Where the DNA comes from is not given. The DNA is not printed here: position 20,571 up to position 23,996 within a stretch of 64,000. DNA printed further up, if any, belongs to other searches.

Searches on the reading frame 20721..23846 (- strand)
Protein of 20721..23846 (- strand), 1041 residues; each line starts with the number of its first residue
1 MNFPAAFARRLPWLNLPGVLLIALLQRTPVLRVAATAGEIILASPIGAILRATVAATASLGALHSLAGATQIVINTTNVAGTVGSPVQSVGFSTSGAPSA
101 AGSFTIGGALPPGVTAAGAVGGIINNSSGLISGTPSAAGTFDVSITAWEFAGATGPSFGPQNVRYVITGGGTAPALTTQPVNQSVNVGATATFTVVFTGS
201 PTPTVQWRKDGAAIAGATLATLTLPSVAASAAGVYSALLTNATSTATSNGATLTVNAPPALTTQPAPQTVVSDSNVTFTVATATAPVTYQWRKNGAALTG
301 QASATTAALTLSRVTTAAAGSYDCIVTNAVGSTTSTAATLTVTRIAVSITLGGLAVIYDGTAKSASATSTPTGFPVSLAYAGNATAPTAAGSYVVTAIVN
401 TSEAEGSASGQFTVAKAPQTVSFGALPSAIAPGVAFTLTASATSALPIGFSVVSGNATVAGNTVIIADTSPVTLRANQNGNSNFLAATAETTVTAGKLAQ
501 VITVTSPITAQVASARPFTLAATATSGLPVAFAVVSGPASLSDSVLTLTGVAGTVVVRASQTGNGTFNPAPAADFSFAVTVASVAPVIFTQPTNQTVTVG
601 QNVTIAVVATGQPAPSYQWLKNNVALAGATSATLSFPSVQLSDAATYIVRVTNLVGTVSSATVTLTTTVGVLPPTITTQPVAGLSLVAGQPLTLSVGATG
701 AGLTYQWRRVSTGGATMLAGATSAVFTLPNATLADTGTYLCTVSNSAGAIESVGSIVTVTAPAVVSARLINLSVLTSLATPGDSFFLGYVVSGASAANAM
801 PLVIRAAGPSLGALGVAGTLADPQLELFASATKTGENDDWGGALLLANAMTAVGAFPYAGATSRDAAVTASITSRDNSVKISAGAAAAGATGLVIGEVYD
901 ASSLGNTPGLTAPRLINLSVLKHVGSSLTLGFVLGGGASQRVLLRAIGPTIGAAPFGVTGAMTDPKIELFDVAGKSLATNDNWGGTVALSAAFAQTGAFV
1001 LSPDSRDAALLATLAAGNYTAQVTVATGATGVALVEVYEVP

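Call 44: search_protein_families(library=pfam, proteins=[window:20721-23846:-])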
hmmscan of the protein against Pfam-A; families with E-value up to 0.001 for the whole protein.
window:20721-23846:- (1041 aa): 7 families
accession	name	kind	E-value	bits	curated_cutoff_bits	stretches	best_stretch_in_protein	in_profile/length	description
PF13927.12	Ig_3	-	8.1e-47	158.1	30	4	586-653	2-78/78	Immunoglobulin domain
PF07679.22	I-set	-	6.3e-37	126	23.7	3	586-664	1-87/90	Immunoglobulin I-set domain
PF13895.12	Ig_2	-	7.9e-25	87.3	27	2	264-342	5-79/79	Immunoglobulin domain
PF18887.5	MBG_3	-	6.7e-19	68.2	25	1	348-417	2-71/72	MBG domain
PF00047.31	ig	-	2.6e-15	56.9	21.8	1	279-336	14-80/81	Immunoglobulin domain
PF07686.23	V-set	-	1e-09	39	26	0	723-748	72-97/109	Immunoglobulin V-set domain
PF16706.11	Izumo-Ig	-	0.00014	22.2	26.7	0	705-745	29-70/88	Izumo-like Immunoglobulin domain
